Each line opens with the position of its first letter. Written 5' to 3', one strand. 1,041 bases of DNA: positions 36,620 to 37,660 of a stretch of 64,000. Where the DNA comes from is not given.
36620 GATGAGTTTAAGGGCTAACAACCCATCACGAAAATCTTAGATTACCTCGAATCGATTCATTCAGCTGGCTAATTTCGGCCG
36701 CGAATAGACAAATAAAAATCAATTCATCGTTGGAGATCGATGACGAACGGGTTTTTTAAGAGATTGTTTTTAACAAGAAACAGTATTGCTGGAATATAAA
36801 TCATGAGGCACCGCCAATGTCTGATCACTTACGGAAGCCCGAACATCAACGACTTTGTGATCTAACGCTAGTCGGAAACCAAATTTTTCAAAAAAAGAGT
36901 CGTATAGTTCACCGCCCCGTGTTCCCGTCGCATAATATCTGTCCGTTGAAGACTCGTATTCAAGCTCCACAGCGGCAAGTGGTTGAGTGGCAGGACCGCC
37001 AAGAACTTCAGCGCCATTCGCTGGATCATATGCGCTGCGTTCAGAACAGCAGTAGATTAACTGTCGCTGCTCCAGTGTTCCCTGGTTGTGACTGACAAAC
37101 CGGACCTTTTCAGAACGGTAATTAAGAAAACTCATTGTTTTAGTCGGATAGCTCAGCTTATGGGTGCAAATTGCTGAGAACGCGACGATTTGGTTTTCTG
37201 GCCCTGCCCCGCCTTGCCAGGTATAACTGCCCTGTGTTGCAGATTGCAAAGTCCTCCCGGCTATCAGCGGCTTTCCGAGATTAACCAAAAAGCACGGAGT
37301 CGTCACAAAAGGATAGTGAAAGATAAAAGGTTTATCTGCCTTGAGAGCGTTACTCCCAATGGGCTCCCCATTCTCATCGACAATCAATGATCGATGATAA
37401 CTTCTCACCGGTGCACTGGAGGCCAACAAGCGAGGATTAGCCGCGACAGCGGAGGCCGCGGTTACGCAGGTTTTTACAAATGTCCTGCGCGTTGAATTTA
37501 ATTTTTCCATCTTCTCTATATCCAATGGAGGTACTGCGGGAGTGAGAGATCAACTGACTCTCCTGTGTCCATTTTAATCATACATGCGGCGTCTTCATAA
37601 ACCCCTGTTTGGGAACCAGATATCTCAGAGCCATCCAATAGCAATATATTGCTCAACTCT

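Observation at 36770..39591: Unexplained four-gene module directly behind the periplasmic formate dehydrogenase operon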

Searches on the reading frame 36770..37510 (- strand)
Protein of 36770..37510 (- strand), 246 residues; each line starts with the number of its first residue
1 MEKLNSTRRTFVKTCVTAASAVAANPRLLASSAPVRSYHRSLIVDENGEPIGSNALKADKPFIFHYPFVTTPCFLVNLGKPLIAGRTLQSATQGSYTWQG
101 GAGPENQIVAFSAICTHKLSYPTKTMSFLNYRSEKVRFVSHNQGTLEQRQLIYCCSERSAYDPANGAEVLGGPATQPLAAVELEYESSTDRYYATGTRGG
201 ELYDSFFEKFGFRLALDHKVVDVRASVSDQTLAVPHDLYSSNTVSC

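Call 5: search_protein_families(library=pfam, proteins=[window:36770-37510:-], max_evalue=0.01)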
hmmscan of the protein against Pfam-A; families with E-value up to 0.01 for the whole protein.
window:36770-37510:- (246 aa): 0 families

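Call 6: search_protein_families(library=ncbifam, proteins=[window:36770-37510:-], max_evalue=0.01)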
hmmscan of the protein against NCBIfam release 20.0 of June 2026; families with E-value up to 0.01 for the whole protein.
window:36770-37510:- (246 aa): 3 families
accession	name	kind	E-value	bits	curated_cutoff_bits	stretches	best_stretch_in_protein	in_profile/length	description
TIGR03171.1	soxL2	equivalog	4.4e-29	101.5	582.1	1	5-203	60-284/321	Rieske iron-sulfur protein SoxL2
TIGR02694.1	arsenite_ox_S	equivalog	7.2e-14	51.8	95.65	1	55-197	14-118/129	arsenate reductase (azurin) small subunit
NF050121.1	bc1_QcrA_actin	exception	0.0053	16.3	275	0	148-184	260-296/319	cytochrome bc1 complex Rieske iron-sulfur subunit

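Call 8: search_protein_families(library=pfam, proteins=[window:36770-37510:-], max_evalue=10)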
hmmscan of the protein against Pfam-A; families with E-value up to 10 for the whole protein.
window:36770-37510:- (246 aa): 0 families
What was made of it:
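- Checked: g1: no family in Pfam or NCBIfam (calls 5, 6, 8).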

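Call 10: find_homologous_proteins(query=window:36770-37510:-)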
Query window:36770-37510:- (246 aa): 2416 proteins with E <= 0.001 among 3415 candidates; the best 120 are listed.
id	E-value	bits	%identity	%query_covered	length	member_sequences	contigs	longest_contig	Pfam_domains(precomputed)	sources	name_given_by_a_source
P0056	4.3e-162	555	100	100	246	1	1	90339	-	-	-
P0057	1.1e-140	485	86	100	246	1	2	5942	-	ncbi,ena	-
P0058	3.2e-126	438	78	100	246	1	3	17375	-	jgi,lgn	-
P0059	1.3e-125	436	77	100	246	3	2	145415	-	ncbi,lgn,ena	-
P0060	1.3e-104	367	65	97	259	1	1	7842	-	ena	-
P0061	1.4e-104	367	64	100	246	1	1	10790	-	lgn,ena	-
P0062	4.3e-104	365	65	99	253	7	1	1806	-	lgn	-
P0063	1.3e-103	364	66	97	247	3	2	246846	-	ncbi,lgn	ncbi:MAG: hypothetical protein WBM41_04115 [Arenicellales bacterium]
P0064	2.3e-102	360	62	100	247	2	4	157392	-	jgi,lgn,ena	-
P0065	1.7e-101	357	63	100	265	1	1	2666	-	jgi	-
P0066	4.4e-101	355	62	99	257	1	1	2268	-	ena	-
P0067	4.5e-101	355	62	100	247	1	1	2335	-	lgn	-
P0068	6.4e-100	352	61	98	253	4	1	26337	-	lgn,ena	-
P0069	6.7e-99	348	62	100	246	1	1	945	-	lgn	-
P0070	1.6e-98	347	61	98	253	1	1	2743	-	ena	-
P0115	3.3e-75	271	50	97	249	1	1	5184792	-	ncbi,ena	-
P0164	2.7e-72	261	50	97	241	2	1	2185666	-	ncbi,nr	ncbi:MAG: hypothetical protein JSW09_09585 [Pseudomonadota bacterium]|nr:MAG: hypothetical protein J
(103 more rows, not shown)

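Call 14: find_encoding_contigs(protein=P0115, flank=10000, max_places=2)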
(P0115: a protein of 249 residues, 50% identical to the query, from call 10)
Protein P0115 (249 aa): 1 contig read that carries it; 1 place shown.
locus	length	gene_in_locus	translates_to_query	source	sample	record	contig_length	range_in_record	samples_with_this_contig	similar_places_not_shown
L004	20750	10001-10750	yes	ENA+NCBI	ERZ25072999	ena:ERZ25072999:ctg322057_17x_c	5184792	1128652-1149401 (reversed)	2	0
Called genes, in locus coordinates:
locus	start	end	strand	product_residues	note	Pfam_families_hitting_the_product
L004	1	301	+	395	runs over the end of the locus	-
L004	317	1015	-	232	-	PF01255:Prenyltransf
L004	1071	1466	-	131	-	PF13601:HTH_34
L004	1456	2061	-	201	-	-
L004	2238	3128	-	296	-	PF03976:PPK2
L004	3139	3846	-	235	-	PF01411:tRNA-synt_2c, PF07973:tRNA_SAD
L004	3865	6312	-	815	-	PF00890:FAD_binding_2 (faint), PF01266:DAO, PF01494:FAD_binding_3 (faint), PF07992:Pyr_redox_2 (faint), PF13738:Pyr_redox_3 (faint), PF16350:FAO_M, PF01571:GCV_T, PF08669:GCV_T_C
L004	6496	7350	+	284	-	PF00165:HTH_AraC (weak), PF12833:HTH_18, PF01035:DNA_binding_1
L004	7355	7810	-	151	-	-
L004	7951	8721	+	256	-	PF16917:BPL_LplA_LipB_2, PF03099:BPL_LplA_LipB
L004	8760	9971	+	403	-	-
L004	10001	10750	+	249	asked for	-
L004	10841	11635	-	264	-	PF12796:Ank_2, PF13857:Ank_5, PF00023:Ank, PF13637:Ank_4, PF12796:Ank_2, PF13857:Ank_5, PF00023:Ank, PF13637:Ank_4, +7 more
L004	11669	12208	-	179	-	-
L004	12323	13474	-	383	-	PF01292:Ni_hydr_CYTB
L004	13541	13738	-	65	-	-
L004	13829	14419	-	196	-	PF13187:Fer4_9 (faint), PF12838:Fer4_7 (weak), PF13247:Fer4_11, PF00037:Fer4, PF12797:Fer4_2 (weak), PF12837:Fer4_6, PF13237:Fer4_10 (weak), PF12838:Fer4_7 (weak), +1 more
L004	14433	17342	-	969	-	PF04879:Molybdop_Fe4S4, PF00384:Molybdopterin, PF01568:Molydop_binding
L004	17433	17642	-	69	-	-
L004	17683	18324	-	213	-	PF02613:Nitrate_red_del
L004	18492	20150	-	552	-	PF12797:Fer4_2 (faint), PF12798:Fer4_3 (faint), PF12800:Fer4_4 (faint), PF12838:Fer4_7 (weak), PF00037:Fer4 (weak), PF12837:Fer4_6 (weak), PF13237:Fer4_10, PF13187:Fer4_9 (weak), +4 more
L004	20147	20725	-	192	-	PF11748:DUF3306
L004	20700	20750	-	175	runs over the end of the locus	PF11749:DUF3305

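Call 15: find_encoding_contigs(protein=P0164, flank=10000, max_places=2)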
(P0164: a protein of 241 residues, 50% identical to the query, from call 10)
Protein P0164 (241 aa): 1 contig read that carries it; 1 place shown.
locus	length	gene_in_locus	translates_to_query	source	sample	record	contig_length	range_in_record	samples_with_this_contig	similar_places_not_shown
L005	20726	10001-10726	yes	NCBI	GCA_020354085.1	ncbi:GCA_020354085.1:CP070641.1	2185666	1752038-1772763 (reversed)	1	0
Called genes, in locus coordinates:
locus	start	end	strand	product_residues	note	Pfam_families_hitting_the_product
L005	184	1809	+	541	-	PF00270:DEAD, PF04851:ResIII, PF00271:Helicase_C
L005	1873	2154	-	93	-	-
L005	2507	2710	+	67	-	PF04102:SlyX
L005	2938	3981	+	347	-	PF00248:Aldo_ket_red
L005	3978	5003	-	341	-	PF10017:Methyltransf_33, PF13649:Methyltransf_25 (weak)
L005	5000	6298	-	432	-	PF12867:DinB_2 (weak), PF03781:FGE-sulfatase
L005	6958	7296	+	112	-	PF11743:DUF3301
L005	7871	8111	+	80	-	PF08670:MEKHLA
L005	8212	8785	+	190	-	PF23234:WHD_4th_Lhr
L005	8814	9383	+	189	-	PF03848:TehB, PF13489:Methyltransf_23 (faint), PF08241:Methyltransf_11, PF08242:Methyltransf_12 (weak), PF13649:Methyltransf_25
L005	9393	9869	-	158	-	PF20115:DUF6505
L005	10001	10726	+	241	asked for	-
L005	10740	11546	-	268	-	-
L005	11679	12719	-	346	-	PF01292:Ni_hydr_CYTB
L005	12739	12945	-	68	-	-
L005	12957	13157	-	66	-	-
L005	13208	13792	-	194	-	PF13187:Fer4_9 (faint), PF13247:Fer4_11, PF12797:Fer4_2 (weak), PF12837:Fer4_6, PF13237:Fer4_10 (weak), PF00037:Fer4, PF12838:Fer4_7 (weak)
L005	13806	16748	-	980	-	PF04879:Molybdop_Fe4S4, PF00384:Molybdopterin, PF01568:Molydop_binding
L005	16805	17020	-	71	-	-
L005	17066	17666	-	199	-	PF02613:Nitrate_red_del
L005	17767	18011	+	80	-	-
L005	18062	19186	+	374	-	PF13487:HD_5, PF01966:HD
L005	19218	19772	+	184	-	PF13328:HD_4, PF01966:HD (weak)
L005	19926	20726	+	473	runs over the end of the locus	PF01553:Acyltransferase, PF19277:GPAT_C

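Call 18: search_solved_structures(query=window:36770-37510:-, max_evalue=1, show_alignments=2)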
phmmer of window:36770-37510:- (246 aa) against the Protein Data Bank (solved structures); distinct sequences matched with E-value up to 1: 13.
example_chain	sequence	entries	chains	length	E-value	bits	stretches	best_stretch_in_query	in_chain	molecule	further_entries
8rtl_B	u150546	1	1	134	1.2e-09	41.5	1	55-124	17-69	Arsenite oxidase subunit AioB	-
8rtl_D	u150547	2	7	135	1.2e-09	41.4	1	55-124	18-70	Arsenite oxidase subunit AioB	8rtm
1jm1_A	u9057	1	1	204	2.5e-09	40.4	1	62-199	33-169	Rieske iron-sulfur protein soxF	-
8cgs_B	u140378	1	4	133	4.3e-09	39.6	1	55-123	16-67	AioB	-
8cff_B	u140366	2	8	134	4.4e-09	39.6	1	55-123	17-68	Arsenite oxidase subunit AioB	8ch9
1g8k_B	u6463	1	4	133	8.1e-08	35.5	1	55-123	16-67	ARSENITE OXIDASE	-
1g8j_B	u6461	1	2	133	1e-07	35.1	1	55-123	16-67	ARSENITE OXIDASE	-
5nqd_B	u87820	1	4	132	0.00093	22.2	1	98-121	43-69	Arsenite oxidase small subunit AioB Rieske [2Fe-2S] cluster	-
8ed4_B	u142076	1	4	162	0.0015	21.5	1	98-120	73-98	AroB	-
4aay_B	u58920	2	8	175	0.0017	21.3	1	98-120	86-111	AROB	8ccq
8r3a_B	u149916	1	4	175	0.0026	20.7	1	99-121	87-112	Arsenite oxidase small subunit AioB Rieske [2Fe-2S] cluster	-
3fou_A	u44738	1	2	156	0.079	15.9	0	151-185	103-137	Quinol-cytochrome c reductase, Rieske iron-sulfur subunit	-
1nyk_A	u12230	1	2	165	0.087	15.7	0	151-186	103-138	Rieske iron-sulfur protein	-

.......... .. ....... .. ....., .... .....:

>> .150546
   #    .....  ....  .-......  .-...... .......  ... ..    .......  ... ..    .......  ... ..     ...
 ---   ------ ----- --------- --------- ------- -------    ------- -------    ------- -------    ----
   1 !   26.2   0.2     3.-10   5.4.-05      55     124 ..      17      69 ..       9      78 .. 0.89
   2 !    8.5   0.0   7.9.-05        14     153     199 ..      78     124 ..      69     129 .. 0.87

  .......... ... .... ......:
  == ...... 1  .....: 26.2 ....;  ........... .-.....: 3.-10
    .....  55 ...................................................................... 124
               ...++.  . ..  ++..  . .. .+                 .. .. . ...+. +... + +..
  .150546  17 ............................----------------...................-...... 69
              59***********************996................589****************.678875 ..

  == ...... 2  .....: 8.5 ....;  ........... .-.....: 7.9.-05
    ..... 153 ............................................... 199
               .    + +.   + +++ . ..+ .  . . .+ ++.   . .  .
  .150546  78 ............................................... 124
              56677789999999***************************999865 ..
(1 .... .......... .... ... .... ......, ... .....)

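Call 22: search_protein_families(library=pfam, proteins=[L004:8760-9971:+, L004:11669-12208:-, L005:10740-11546:-, L005:9393-9869:-], max_evalue=1)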
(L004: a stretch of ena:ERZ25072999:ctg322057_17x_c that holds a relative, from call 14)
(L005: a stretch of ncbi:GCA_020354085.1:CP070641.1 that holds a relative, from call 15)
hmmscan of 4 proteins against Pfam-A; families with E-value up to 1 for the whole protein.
L004:8760-9971:+ (403 aa): 7 families
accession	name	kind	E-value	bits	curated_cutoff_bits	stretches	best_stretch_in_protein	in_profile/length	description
PF00023.36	Ank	-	1e-58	192.4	21.1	10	310-340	1-31/33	Ankyrin repeat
PF12796.13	Ank_2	-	4e-58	194.4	27.3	5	185-274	3-89/90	Ankyrin repeats (3 copies)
PF13637.12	Ank_4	-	1.8e-45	152.3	22.7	9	284-331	3-50/50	Ankyrin repeats (many copies)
PF13606.12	Ank_3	-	3.2e-44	143.6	22.3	8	310-339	1-30/30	Ankyrin repeat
PF13857.12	Ank_5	-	1.9e-35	120.9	27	7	198-252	1-56/56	Ankyrin repeats (many copies)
PF24521.3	Ank_KRIT1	-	3.8e-16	59.6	80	2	280-378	20-118/149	KRIT1 ankyrin-repeats domain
PF23745.1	ANK_LRRK2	-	9.7e-09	35.6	27.5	1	114-167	35-87/130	LRRK2 ANK repeat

L004:11669-12208:- (179 aa): 0 families

L005:10740-11546:- (268 aa): 10 families
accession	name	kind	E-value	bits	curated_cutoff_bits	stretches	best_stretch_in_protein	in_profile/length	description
PF13637.12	Ank_4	-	4.6e-48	160.6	22.7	6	150-197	3-50/50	Ankyrin repeats (many copies)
PF12796.13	Ank_2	-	5.5e-45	152.3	27.3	3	52-140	4-89/90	Ankyrin repeats (3 copies)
PF00023.36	Ank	-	7.3e-44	145.7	21.1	5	143-174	1-32/33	Ankyrin repeat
PF13606.12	Ank_3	-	1.1e-31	105.2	22.3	5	77-105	1-29/30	Ankyrin repeat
PF13857.12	Ank_5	-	2.4e-28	98.3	27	4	163-218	1-56/56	Ankyrin repeats (many copies)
PF24521.3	Ank_KRIT1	-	3.6e-11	43.4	80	2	113-213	20-120/149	KRIT1 ankyrin-repeats domain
PF02602.20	HEM4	-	0.0081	15.7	27.5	1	69-107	107-145/231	Uroporphyrinogen-III synthase HemD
PF02255.21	PTS_IIA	-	0.016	15.7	27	1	117-169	22-74/94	PTS system, Lactose/Cellobiose specific IIA subunit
PF13559.11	DUF4129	-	0.052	14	24.8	1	228-257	3-31/69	Domain of unknown function (DUF4129)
PF12645.13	HTH_16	-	0.072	13.7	22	0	115-132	3-20/65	Helix-turn-helix domain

L005:9393-9869:- (158 aa): 3 families
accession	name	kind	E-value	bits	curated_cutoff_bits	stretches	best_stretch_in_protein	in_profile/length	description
PF20115.4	DUF6505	-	1.4e-47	161.6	23.9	1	1-142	1-144/159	Family of unknown function (DUF6505)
PF24831.1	DUF7715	-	0.0015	19.6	27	1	52-110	48-104/125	Domain of unknown function (DUF7715)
PF13826.12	Monooxy_af470-like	-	0.19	12.5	25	1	44-102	31-83/118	Monooxygenase af470-like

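Call 33: find_related_loci(query=A2, collection=genome_contigs, flank=10000)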
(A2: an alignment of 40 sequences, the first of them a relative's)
Query A2 (246 aa) in genome_contigs; peptide patterns used: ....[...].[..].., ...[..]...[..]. (x = any residue, [..] = any of these).
600 stretches matched a pattern (row limit reached: there are more); 585 encode a relative of the query (tblastn E <= 1e-3); the best 80 are kept; 80 distinct loci.
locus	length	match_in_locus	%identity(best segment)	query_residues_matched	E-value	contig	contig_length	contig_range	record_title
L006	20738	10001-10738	77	1-246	5e-133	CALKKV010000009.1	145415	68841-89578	MAG: uncultured Gammaproteobacteria bacterium isolate R1_Bin_Bin_190_sub_1 genome assembly, contig: c_000001648826, whol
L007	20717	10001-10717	66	8-246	2e-109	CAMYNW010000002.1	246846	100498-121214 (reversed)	MAG: uncultured Gammaproteobacteria bacterium isolate FCS_M_Gamma_079 genome assembly, contig: scaffold_5, whole genome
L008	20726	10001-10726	61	5-246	9e-103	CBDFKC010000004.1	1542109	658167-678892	MAG: Candidatus Poriferihabitaceae bacterium isolate a4d69010-f4a5-4de6-8f99-68a287b319f1 genome assembly, contig: conti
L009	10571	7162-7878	58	8-246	4e-97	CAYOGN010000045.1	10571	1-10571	MAG TPA_asm: uncultured Gammaproteobacteria bacterium isolate SRP163645_co1_253 genome assembly, contig: k141_9662113, w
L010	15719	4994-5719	59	5-246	6e-100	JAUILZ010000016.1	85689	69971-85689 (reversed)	MAG: Gammaproteobacteria bacterium isolate Co_bin.66 NODE_2467_length_85689_cov_1.893983, whole genome shotgun sequence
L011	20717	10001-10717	59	8-246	2e-92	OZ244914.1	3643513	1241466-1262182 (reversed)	MAG: Candidatus Poriferihabitaceae bacterium isolate 8e9395de-477f-4dba-9d53-b46ec0a52cc6 genome assembly, chromosome: 1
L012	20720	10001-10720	53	8-246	3e-85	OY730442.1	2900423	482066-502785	MAG: Arenicellales bacterium isolate a2271f91-884a-4664-afb6-7c1ea3e8873e genome assembly, chromosome: 1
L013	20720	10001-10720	50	8-246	4e-80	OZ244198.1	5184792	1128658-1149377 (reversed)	MAG: Arenicellales bacterium isolate acf98f22-c3a9-4478-9d88-117e57475e35 genome assembly, chromosome: 1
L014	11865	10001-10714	49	8-246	5e-80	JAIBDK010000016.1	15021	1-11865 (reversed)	MAG: Gammaproteobacteria bacterium isolate bin.11 k141_1954124_length_15021_cov_31.9324, whole genome shotgun sequence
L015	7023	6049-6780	48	4-246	7e-80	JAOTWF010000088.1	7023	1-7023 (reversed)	MAG: Gammaproteobacteria bacterium isolate 13_May_SF_Bin71 13_May_SF_Bin71_scaffold_10197_c1, whole genome shotgun seque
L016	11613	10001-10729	52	5-246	3e-79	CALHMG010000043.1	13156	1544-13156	MAG: uncultured Gammaproteobacteria bacterium isolate R2_Bin_MAXBIN__073_sub_1 genome assembly, contig: c_000000228403,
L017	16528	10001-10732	50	1-246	1e-78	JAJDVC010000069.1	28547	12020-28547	MAG: Gammaproteobacteria bacterium isolate jk18x22bins.18 k141_76506, whole genome shotgun sequence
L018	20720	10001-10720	50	7-246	2e-78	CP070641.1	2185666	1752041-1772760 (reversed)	MAG: Pseudomonadota bacterium isolate bin909 chromosome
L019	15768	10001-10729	47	3-246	9e-78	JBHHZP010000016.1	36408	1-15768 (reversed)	MAG: Acidiferrobacterales bacterium isolate Maj_1_bin.19 NODE_403_length_36408_cov_8.040244, whole genome shotgun sequen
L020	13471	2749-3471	49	7-246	1e-77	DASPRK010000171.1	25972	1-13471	MAG TPA_asm: Candidatus Methylomirabilis sp. isolate SMAG_U12223 k141_1389123, whole genome shotgun sequence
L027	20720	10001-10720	47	8-246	2e-76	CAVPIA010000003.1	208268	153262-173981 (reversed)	MAG: uncultured Gammaproteobacteria bacterium isolate MFD09964.bin.1.93 genome assembly, contig: contig_19694, whole gen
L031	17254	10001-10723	46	8-246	7e-75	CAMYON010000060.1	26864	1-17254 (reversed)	MAG: uncultured Gammaproteobacteria bacterium isolate FCS_Gamma_011 genome assembly, contig: scaffold_738, whole genome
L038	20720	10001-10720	47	8-246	4e-74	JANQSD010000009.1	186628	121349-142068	MAG: Arenicellales bacterium isolate IP29b_bin.88 k99_3500100, whole genome shotgun sequence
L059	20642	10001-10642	50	32-246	2e-72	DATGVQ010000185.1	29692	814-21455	MAG TPA_asm: Acidiferrobacterales bacterium isolate SMAG_U10560 k141_1276335, whole genome shotgun sequence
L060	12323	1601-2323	47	7-246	4e-72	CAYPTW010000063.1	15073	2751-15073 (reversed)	MAG TPA_asm: uncultured Thioalkalivibrio sp. isolate binchicken_co405_156 genome assembly, contig: NODE_5858_length_1507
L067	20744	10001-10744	46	1-246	1e-71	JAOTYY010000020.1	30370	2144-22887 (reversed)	MAG: Gammaproteobacteria bacterium isolate 21_Jan_SF_Bin59 21_Jan_SF_Bin59_scaffold_764_c1, whole genome shotgun sequenc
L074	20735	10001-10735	46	2-246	3e-71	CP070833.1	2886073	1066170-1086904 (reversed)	MAG: Gammaproteobacteria bacterium isolate bin107 chromosome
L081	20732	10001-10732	46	2-246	5e-71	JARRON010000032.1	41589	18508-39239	MAG: Gammaproteobacteria bacterium isolate Spart_151_MAG scaffold_483, whole genome shotgun sequence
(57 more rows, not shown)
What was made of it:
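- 36770..37510 (-): Rsk: 246-aa Tat-signal Rieske-fold protein of AioB/SoxF type. Its site is Cys115-x-His117 ... Cys154-Cys155-Ser156-Glu157, plus a C-terminal Cys246. Its start is 5 nt after the BPL-like stop. More than 2400 homologues (call 10) and at least 585 species genomes (call 33).
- The genome loci were retrieved with patterns built from the CCSE and AIC[AS]H motifs (call 33).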
